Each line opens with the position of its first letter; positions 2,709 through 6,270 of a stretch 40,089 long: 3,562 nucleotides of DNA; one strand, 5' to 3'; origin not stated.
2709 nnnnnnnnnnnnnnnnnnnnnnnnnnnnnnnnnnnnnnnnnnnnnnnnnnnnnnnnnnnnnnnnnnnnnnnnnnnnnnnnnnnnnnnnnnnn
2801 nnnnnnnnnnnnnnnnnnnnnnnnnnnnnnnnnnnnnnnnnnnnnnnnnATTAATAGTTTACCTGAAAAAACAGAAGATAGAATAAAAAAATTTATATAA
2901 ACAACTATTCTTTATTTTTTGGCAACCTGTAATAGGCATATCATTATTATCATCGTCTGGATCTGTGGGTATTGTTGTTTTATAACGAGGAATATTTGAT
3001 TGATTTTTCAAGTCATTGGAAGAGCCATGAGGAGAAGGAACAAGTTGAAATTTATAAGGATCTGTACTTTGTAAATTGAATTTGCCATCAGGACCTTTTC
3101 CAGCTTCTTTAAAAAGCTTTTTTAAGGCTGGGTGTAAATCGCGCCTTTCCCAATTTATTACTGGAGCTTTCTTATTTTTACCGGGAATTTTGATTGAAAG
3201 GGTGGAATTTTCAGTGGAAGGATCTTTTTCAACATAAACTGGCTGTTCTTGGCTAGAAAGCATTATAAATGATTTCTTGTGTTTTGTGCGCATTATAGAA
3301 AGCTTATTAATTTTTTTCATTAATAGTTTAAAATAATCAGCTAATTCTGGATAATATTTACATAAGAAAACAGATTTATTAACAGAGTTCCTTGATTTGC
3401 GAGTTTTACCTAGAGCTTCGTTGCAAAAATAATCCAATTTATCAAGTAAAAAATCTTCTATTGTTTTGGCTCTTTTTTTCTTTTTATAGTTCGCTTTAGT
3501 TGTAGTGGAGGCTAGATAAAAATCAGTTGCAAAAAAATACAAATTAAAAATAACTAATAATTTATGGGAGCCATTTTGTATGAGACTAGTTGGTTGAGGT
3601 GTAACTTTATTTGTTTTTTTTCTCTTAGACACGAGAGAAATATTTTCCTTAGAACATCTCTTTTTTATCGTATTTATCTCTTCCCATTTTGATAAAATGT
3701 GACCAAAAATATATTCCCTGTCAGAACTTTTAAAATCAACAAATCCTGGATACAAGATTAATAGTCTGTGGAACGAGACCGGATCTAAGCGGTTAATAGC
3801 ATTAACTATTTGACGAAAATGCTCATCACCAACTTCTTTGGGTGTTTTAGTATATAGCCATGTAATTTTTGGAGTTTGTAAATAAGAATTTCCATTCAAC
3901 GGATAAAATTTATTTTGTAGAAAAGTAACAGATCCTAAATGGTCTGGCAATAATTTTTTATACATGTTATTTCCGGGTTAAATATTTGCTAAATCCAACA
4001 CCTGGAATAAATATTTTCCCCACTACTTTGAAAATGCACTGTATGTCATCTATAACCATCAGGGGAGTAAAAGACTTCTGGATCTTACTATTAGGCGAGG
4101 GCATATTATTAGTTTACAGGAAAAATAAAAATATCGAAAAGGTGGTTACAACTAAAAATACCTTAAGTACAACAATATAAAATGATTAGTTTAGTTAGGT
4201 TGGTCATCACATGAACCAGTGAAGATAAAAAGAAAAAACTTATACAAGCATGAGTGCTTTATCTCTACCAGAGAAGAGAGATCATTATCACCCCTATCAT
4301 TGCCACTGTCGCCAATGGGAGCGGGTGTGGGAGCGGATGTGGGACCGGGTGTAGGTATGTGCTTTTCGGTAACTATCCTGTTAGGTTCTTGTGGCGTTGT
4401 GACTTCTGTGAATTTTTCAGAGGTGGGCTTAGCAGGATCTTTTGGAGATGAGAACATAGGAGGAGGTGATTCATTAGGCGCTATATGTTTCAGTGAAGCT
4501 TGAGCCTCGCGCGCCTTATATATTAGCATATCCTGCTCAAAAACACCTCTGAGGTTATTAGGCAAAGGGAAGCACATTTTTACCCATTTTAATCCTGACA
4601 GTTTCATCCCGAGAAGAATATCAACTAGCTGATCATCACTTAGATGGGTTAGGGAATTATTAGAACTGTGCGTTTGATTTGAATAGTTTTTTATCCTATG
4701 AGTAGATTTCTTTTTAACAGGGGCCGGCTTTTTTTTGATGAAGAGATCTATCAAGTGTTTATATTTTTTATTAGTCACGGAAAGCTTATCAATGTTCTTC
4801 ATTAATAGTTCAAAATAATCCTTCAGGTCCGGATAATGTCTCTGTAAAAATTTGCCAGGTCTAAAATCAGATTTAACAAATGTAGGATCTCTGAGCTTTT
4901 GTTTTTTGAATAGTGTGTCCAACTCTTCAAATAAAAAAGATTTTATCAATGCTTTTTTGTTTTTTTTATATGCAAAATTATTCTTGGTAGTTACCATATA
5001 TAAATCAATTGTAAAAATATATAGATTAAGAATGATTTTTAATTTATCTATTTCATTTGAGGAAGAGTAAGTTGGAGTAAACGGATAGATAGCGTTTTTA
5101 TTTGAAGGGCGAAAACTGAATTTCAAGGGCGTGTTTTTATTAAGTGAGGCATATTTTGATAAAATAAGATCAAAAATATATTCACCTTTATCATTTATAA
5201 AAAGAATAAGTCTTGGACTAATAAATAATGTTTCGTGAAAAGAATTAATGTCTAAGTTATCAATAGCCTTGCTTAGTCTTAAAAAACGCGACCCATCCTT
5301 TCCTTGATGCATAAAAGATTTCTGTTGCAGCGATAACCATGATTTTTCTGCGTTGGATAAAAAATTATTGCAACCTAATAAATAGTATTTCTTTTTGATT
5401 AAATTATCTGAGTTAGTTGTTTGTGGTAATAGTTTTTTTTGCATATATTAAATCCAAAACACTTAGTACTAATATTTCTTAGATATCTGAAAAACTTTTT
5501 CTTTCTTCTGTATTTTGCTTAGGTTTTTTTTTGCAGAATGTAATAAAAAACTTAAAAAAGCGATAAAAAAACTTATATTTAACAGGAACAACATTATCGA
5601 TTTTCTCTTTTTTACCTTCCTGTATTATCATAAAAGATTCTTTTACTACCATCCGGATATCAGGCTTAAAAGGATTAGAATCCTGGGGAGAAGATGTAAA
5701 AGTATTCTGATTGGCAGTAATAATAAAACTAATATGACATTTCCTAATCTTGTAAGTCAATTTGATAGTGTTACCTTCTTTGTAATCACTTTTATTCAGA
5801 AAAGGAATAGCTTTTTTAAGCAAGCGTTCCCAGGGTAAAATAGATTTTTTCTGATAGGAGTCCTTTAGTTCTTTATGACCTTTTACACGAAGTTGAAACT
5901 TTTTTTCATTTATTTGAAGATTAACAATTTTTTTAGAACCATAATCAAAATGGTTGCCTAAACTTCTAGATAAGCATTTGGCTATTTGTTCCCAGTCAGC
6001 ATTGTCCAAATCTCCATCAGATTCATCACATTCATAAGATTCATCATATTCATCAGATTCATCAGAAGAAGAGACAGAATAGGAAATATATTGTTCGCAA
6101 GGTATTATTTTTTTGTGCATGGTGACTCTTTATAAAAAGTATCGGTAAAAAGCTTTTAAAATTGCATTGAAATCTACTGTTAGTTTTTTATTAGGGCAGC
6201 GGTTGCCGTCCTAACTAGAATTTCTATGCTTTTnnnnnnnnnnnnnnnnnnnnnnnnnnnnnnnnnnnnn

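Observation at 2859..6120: Tandem three-gene family with conserved termini: N-terminal MxKK[LI][LI]P and C-terminal SCLYKFF aromatic tail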

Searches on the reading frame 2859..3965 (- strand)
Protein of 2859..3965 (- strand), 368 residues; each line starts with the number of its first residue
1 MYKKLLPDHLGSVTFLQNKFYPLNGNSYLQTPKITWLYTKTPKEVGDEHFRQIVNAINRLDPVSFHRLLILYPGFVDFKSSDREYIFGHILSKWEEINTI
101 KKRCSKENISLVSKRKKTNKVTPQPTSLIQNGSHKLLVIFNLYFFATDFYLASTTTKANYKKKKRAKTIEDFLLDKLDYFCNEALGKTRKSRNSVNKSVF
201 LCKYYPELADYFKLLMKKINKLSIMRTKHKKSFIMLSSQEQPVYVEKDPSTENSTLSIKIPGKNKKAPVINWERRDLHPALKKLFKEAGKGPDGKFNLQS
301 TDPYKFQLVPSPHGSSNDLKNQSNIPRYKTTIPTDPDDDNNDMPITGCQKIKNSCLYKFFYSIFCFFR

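Call 9: search_protein_families(library=pfam, proteins=[window:2859-3965:-], max_evalue=0.1)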
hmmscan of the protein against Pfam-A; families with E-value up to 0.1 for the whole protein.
window:2859-3965:- (368 aa): 0 families

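Call 10: search_protein_families(library=ncbifam, proteins=[window:2859-3965:-], max_evalue=0.1)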
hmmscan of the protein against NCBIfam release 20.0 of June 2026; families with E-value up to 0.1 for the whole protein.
window:2859-3965:- (368 aa): 0 families

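Call 12: find_homologous_proteins(query=A1, max_evalue=0.01)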
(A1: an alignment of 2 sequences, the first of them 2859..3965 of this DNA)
Query A1 (2 sequences) (368 aa, profile of the alignment): 2 proteins with E <= 0.01 among 6988 candidates.
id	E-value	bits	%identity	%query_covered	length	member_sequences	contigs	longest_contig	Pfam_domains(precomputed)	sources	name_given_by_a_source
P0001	1.4e-238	810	29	99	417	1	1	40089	-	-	-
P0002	1.8e-194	665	100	100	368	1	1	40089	-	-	-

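Call 15: find_related_loci(query=A1, collection=genome_contigs, flank=10000)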
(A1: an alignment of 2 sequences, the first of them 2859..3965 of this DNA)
Query A1 (368 aa) in genome_contigs; peptide patterns used: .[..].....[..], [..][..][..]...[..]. (x = any residue, [..] = any of these).
599 stretches matched a pattern, but none encodes a relative of the query by tblastn (E <= 1e-3).

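Call 16: find_related_loci(query=A1, collection=metagenome_contigs, flank=10000)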
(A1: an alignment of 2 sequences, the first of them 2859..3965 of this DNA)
Query A1 (368 aa) in metagenome_contigs; peptide patterns used: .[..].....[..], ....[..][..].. (x = any residue, [..] = any of these).
409 stretches matched a pattern, but none encodes a relative of the query by tblastn (E <= 1e-3).

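Call 21: search_protein_representatives(alignment_id=A1)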
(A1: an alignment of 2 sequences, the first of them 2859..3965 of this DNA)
Query: 2 sequences, 426 profile positions. Proteins with E-value up to 0.001 (for the whole library): 2; up to 1e-10: 2; up to 1e-30: 2. The best 2 are listed.
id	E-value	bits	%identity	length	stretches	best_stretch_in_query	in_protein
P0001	4.3e-239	810.1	-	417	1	1-426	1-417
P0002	5.8e-195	664.7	-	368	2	1-271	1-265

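Call 36: predict_structure(alignment_id=A1)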
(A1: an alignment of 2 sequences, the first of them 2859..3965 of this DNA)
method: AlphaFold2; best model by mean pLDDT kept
length: 368 residues; sequences in the alignment: 2
mean_pLDDT: 38.3   pTM: 0.36
mean pLDDT of the five models: 38.3, 36.5, 36.5, 33.3, 33.2
residues with pLDDT >= 90: 0; 70-90: 0; 50-70: 93; < 50: 275
segments of 3 or more residues with pLDDT < 50: 1-43, 69-74, 100-138, 147-165, 183-189, 193-195, 220-368
pLDDT, mean of each block of 10 residues (from residue 1): 25 30 35 41 56 64 49 51 58 53 30 25 32 46 49 37 50 57 46 51 57 54 36 29 23 23 23 26 28 24 22 23 24 28 33 44 38
secondary structure, 60 per line:
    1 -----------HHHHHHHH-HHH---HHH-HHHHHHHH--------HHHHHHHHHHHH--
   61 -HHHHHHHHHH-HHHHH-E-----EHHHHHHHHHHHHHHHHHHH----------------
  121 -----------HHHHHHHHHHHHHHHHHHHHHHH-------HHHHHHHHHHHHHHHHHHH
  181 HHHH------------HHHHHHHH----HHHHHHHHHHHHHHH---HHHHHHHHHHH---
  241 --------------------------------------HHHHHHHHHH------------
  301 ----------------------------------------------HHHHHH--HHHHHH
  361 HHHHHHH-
elements in order: H12-19 H31-38 H47-58 H62-71 H73-77 H86-104 H132-154 H162-184 H197-204 H209-223 H227-237 H279-288 H347-352 H355-367
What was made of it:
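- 2859..3965 (-): Gene A, 368 aa. Helical N-domain (about residues 1-235), disordered P/K/S/D-rich linker (about 236-346), aromatic tail. AlphaFold secondary structure and low pLDDT in the linker (call 36).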

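Call 43: find_related_loci(query=A1, collection=viral_contigs, flank=5000)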
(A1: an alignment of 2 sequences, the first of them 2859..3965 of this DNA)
Query A1 (368 aa) in viral_contigs; peptide patterns used: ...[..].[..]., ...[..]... (x = any residue, [..] = any of these).
452 stretches matched a pattern, but none encodes a relative of the query by tblastn (E <= 1e-3).
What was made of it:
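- Tried and rejected: These were the 5.8-billion-protein word-indexed search (call 12), the exhaustive HMMER scan of 1.84 billion representatives (call 21), genome contigs (call 15), metagenome contigs (call 16) and viral contigs (call 43).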

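Call 47: search_protein_families(library=phrogs, proteins=[window:2859-3965:-], max_evalue=0.1)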
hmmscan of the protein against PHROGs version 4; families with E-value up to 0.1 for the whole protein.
window:2859-3965:- (368 aa): 0 families

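Call 48: search_protein_families(library=padloc, proteins=[window:2859-3965:-], max_evalue=0.1)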
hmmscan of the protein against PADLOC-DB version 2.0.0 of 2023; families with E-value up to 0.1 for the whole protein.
window:2859-3965:- (368 aa): 0 families

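Call 49: search_solved_structures(query=A1, max_evalue=10)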
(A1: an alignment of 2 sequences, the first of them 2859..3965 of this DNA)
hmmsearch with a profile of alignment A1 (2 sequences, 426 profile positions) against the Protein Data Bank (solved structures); distinct sequences matched with E-value up to 10: 3.
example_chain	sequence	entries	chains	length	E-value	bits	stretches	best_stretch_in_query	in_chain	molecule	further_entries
1j9a_A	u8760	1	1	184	0.1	14.8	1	196-247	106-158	OLIGORIBONUCLEASE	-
5ck3_B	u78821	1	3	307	1.5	10.9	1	330-397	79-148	Putative signal recognition particle protein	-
5ck4_A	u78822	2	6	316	1.6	10.8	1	330-397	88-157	Putative signal recognition particle protein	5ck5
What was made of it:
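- On Any curated protein family (Pfam, NCBIfam, PHROGs, PADLOC, PDB sequences): The best PDB profile hit has E = 0.1 (call 49).
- Tried and rejected: Pfam, NCBIfam, PHROGs, PADLOC and PDB sequence searches found nothing for A, B or C (calls 9, 10, 47, 48, 49).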

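Call 65: fold_search(model_id=the predicted structure, library=pdb)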
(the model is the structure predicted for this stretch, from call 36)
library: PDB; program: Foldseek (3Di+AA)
matches with E <= 10: 116; with E <= 0.001: 0
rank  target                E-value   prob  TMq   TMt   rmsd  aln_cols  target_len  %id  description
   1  5mfi_A                1.1e+00  0.09  0.13  0.18  16.2       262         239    7  Designed armadillo repeat protein YIII(Dq.V2)4CqI in complex with peptide (KR)4 (released 2017-09-13)
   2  7tdz_H                1.8e+00  0.10  0.17  0.10  18.9       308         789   12  Cryo-EM model of protomer of the cytoplasmic ring of the nuclear pore complex from Xenopus laevis (released 2022-06-22)
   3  7u7n_D                1.8e+00  0.06  0.11  0.16  17.8       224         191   11  IL-27 quaternary receptor signaling complex (released 2022-05-25)
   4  8c8h_I                2.2e+00  0.11  0.19  0.13  20.9       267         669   12  Cryo EM structure of the vaccinia complete RNA polymerase complex lacking the capping enzyme (released 2024-01-31)
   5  5mfk_A                2.2e+00  0.08  0.15  0.19  14.6       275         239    8  Designed armadillo repeat protein YIII(Dq.V1)4CPAF in complex with peptide (KR)4 (released 2017-09-13)
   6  6w1e                  2.5e+00  0.05  0.11  0.15  15.3       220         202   10  Crystal structure of Streptococcus thermophilus SHP pheromone receptor Rgg3 (released 2020-10-21)
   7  5hbu_D                3.2e+00  0.07  0.14  0.23  15.4       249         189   12  Structure of the E. coli nucleoid occlusion protein SlmA bound to DNA and the C-terminal tail of the cytoskeletal cell (released 2016-04-13)
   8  5mfb_A                3.3e+00  0.07  0.15  0.21  16.2       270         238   11  Designed armadillo repeat protein YIII(Dq)4CqI (released 2017-09-13)
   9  7tdz_M                3.5e+00  0.04  0.12  0.07  24.0       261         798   11  Cryo-EM model of protomer of the cytoplasmic ring of the nuclear pore complex from Xenopus laevis (released 2022-06-22)
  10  5nwk_C                3.6e+00  0.04  0.13  0.17  17.0       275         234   13  14-3-3c in complex with CPP and fusicoccin (released 2017-11-22)
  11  8xwy_A                3.6e+00  0.04  0.10  0.17  16.5       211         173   13  Structure of Interleukin-27 (released 2025-01-22)
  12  8dz8_H                3.8e+00  0.33  0.15  0.45   6.0       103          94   10  Neoleukin 4, a de novo designed IL-4 mimetic (released 2023-03-29)
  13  7fix_L1               3.8e+00  0.18  0.16  0.32  10.0       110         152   11  Cryo-EM structure of cyanobacterial photosystem I in the presence of ferredoxin and cytochrome c6 (released 2022-09-21)
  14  7nxz                  3.8e+00  0.06  0.11  0.19  16.0       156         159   10  Synthetic glycoform of Human Interleukin 6 (released 2021-04-07)
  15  7blz_L                4.0e+00  0.15  0.14  0.29   8.7        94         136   16  Red alga C.merolae Photosystem I (released 2022-03-02)
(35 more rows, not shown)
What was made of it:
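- On Any curated protein family (Pfam, NCBIfam, PHROGs, PADLOC, PDB sequences): The Foldseek search of the low-confidence model found nothing at E <= 0.001 (call 65).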

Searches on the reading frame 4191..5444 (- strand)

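Call 9: search_protein_families(library=pfam, proteins=[window:4191-5444:-], max_evalue=0.1)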
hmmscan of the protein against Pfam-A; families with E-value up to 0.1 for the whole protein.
window:4191-5444:- (417 aa): 0 families

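Call 10: search_protein_families(library=ncbifam, proteins=[window:4191-5444:-], max_evalue=0.1)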
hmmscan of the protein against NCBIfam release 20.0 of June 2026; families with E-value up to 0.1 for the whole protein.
window:4191-5444:- (417 aa): 0 families

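Call 47: search_protein_families(library=phrogs, proteins=[window:4191-5444:-], max_evalue=0.1)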
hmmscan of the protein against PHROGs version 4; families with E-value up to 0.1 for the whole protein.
window:4191-5444:- (417 aa): 1 family
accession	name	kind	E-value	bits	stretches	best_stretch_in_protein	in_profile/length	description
phrog_36659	-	unknown function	0.089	13.9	0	119-179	45-107/169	-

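Call 48: search_protein_families(library=padloc, proteins=[window:4191-5444:-], max_evalue=0.1)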
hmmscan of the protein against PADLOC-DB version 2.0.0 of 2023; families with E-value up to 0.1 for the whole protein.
window:4191-5444:- (417 aa): 0 families

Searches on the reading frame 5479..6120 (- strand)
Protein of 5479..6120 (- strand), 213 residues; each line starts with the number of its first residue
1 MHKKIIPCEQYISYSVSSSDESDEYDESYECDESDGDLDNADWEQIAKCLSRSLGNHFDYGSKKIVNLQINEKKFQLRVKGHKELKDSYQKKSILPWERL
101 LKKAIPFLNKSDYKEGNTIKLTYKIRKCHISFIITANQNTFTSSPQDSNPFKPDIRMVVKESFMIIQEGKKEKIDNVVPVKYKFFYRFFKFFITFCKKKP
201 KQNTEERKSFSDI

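Call 9: search_protein_families(library=pfam, proteins=[window:5479-6120:-], max_evalue=0.1)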
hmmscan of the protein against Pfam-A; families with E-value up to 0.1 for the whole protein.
window:5479-6120:- (213 aa): 2 families
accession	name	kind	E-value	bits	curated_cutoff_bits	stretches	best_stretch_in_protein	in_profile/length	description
PF24464.1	Ig_F54D1_6_2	-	0.086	13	27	0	64-128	41-105/159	F54D1.6, Ig-like domain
PF11734.13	TilS_C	-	0.092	12.6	22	0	74-99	11-37/74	TilS substrate C-terminal domain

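Call 10: search_protein_families(library=ncbifam, proteins=[window:5479-6120:-], max_evalue=0.1)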
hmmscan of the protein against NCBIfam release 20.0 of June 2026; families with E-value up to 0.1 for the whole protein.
window:5479-6120:- (213 aa): 0 families

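Call 25: find_homologous_proteins(query=window:5479-6120:-, max_evalue=0.01)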
Query window:5479-6120:- (213 aa): 1 proteins with E <= 0.01 among 57 candidates.
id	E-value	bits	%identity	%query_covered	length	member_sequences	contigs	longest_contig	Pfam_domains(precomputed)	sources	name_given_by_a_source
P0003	7.6e-138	475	100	100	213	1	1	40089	-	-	-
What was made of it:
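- With no homologs (calls 12, 21, 25), conservation of the tail rests on three sequences. There are no homologs anywhere, so there is no co-occurrence signal (calls 12, 15, 16, 21, 25, 43). There are no homologs (calls 12, 21, 25).
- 5479..6120 (-): Gene C, 213 aa. Its body is unrelated to A and B. It has the same N-terminal heptapeptide, an acidic Ser/Asp/Glu run encoded by a 9-nt repeat, and an amphipathic aromatic tail followed by a basic extension. No homolog in 5.8 billion proteins (call 25).
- Tried and rejected: C alone found only itself (call 25).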

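Call 45: predict_structure(protein=window:5479-6120:-)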
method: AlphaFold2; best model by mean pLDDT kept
length: 213 residues; sequences in the alignment: 1
mean_pLDDT: 36.7   pTM: 0.26
mean pLDDT of the five models: 36.7, 32.9, 32.6, 32.6, 28.5
residues with pLDDT >= 90: 0; 70-90: 0; 50-70: 15; < 50: 198
segments of 3 or more residues with pLDDT < 50: 1-114, 116-125, 127-133, 135-185, 200-210
pLDDT, mean of each block of 10 residues (from residue 1): 28 27 38 38 38 30 24 25 28 38 41 47 44 44 38 33 26 33 49 52 45 47
secondary structure, 60 per line:
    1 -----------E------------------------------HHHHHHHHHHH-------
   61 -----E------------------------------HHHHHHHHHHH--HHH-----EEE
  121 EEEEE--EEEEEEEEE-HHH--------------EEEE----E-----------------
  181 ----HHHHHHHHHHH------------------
elements in order: H43-53 H97-107 E118-125 E128-136 E155-158 H185-195
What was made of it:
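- The tails of A and C are predicted helical (calls 36, 45). The structure models are of low confidence (mean pLDDT 38 and 37; calls 36, 45).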

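Call 47: search_protein_families(library=phrogs, proteins=[window:5479-6120:-], max_evalue=0.1)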
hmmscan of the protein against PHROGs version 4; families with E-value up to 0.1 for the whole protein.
window:5479-6120:- (213 aa): 0 families

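Call 48: search_protein_families(library=padloc, proteins=[window:5479-6120:-], max_evalue=0.1)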
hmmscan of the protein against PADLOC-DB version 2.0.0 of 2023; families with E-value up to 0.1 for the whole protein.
window:5479-6120:- (213 aa): 1 family
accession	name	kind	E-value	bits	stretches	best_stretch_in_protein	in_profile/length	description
PDLC04513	PDC-M20B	-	0.019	12.1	1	14-103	50-143/328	-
